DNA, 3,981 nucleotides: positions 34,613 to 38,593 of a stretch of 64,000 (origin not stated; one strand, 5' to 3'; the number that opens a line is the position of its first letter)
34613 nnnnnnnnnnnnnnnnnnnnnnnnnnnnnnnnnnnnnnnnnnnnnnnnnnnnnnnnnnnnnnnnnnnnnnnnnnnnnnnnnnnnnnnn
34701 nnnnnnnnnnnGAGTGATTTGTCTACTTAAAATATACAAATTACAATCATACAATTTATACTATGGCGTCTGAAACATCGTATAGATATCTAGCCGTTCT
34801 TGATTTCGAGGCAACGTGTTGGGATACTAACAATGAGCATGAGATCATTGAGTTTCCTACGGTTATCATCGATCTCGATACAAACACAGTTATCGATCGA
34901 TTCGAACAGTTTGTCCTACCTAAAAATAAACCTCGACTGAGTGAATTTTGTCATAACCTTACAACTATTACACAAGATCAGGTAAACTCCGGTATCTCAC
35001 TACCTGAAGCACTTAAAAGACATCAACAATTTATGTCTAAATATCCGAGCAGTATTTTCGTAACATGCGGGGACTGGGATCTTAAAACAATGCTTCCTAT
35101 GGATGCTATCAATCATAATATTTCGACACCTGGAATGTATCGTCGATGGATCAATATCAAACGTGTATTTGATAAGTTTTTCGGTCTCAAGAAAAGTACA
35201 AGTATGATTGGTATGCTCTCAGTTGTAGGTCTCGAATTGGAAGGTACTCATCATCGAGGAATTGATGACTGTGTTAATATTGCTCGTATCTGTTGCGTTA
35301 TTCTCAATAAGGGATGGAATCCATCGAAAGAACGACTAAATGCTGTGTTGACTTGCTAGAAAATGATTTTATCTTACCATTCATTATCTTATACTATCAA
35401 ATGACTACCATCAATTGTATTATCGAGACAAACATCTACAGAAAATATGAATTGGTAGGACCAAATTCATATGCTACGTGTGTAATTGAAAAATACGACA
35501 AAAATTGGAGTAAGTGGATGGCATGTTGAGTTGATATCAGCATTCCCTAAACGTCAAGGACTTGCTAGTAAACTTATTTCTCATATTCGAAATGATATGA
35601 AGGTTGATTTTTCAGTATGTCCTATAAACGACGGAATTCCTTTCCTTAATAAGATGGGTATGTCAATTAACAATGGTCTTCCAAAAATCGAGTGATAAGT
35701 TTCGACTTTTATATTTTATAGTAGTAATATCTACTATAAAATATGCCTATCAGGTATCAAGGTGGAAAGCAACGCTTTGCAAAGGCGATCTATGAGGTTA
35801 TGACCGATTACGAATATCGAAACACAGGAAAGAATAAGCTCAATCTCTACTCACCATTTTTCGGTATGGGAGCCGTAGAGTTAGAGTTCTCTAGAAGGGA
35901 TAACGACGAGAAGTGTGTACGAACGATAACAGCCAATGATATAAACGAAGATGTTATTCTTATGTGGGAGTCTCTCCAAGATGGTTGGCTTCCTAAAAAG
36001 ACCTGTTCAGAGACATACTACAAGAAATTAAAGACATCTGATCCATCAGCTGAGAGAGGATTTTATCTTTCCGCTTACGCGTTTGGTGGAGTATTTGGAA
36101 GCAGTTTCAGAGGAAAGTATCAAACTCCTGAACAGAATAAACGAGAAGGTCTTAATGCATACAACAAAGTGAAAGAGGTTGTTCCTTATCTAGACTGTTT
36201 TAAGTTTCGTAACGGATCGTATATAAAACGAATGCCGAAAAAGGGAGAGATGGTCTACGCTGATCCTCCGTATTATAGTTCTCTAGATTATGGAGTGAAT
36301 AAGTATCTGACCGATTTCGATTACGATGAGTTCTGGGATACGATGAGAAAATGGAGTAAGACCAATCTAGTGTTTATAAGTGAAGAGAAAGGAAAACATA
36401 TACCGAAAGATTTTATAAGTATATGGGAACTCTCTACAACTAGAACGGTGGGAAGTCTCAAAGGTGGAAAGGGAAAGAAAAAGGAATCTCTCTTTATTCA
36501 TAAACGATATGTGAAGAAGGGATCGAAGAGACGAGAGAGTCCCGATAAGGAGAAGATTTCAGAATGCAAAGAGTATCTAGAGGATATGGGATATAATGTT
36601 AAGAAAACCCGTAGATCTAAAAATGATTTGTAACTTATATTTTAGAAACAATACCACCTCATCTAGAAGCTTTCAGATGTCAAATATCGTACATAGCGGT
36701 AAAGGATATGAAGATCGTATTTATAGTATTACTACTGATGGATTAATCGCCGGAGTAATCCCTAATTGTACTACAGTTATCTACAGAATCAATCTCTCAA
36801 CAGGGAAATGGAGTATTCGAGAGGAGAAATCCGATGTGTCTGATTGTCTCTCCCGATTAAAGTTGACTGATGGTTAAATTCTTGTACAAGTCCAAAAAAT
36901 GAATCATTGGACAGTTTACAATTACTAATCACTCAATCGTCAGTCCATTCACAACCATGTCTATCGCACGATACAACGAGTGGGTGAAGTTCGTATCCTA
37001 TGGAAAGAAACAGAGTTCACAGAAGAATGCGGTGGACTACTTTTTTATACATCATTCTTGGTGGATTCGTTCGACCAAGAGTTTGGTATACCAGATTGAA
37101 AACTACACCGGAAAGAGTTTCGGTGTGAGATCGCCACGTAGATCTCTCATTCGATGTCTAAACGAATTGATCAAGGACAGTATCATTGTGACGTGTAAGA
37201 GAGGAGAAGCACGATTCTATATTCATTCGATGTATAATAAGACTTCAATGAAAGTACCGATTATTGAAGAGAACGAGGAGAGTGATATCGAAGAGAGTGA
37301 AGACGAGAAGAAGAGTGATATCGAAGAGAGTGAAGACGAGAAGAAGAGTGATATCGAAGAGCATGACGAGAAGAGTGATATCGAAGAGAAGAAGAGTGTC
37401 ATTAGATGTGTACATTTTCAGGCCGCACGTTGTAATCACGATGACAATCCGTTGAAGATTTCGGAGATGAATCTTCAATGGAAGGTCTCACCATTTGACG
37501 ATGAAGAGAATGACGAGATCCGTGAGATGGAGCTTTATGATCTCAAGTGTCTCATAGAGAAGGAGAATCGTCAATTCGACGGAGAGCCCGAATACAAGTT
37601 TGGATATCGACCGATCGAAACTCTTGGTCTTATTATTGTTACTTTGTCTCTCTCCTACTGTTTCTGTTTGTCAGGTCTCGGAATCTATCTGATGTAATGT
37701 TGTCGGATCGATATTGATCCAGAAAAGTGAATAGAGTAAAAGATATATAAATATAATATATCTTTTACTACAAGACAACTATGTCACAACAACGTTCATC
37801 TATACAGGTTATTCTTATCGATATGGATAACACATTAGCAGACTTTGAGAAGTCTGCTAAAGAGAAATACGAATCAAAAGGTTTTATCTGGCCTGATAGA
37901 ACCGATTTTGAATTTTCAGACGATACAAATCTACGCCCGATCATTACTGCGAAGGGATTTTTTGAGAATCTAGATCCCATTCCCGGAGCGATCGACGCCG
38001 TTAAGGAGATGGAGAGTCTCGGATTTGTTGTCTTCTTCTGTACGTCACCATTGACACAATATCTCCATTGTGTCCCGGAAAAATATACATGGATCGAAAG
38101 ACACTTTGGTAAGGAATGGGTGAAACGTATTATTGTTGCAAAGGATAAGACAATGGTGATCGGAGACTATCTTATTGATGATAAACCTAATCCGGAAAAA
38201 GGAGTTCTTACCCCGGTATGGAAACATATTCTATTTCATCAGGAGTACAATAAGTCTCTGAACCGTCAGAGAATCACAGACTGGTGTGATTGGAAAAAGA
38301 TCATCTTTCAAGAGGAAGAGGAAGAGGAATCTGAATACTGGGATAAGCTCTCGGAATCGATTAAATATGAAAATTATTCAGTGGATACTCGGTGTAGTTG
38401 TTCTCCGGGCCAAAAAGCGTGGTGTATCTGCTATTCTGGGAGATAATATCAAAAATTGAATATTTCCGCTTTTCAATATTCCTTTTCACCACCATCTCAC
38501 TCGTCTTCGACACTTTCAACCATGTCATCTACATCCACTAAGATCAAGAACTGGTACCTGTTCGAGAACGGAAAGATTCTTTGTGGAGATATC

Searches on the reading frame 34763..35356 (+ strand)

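Call 50: search_protein_families(library=pfam, proteins=[window:34763-35356:+], max_evalue=0.001)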
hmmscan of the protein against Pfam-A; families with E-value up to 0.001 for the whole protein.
window:34763-35356:+ (198 aa): 2 families
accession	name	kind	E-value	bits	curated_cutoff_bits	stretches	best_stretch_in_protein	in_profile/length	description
PF00929.31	RNase_T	-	1.1e-23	85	24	1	12-176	2-163/164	Exonuclease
PF23116.1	HHD_RTEL1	-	0.00043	21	27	1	36-70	65-99/102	RTEL1, HHD domain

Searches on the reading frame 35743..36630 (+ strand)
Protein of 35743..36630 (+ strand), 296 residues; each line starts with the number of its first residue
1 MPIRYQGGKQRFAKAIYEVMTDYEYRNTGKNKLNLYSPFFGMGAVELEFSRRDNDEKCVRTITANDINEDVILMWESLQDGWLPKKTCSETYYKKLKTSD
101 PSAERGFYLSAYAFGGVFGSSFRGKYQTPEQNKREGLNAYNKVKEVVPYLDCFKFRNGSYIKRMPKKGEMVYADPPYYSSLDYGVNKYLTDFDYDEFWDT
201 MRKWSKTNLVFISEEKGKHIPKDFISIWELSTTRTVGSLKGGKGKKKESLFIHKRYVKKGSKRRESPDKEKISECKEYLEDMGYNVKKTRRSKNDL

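Call 50: search_protein_families(library=pfam, proteins=[window:35743-36630:+], max_evalue=0.001)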
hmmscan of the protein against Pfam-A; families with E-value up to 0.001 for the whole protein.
window:35743-36630:+ (296 aa): 1 family
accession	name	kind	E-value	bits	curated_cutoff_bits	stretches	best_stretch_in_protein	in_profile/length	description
PF02086.21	MethyltransfD12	-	5.9e-11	43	22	1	5-231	1-248/253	D12 class N6 adenine-specific DNA methyltransferase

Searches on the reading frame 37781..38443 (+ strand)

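Call 50: search_protein_families(library=pfam, proteins=[window:37781-38443:+], max_evalue=0.001)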
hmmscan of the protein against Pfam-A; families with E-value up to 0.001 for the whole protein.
window:37781-38443:+ (221 aa): 1 family
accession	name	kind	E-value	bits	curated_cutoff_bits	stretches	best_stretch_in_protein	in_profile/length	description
PF06941.18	NT5C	-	1.5e-19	71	24.8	1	10-175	3-174/180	5' nucleotidase, deoxy (Pyrimidine), cytosolic type C protein (NT5C)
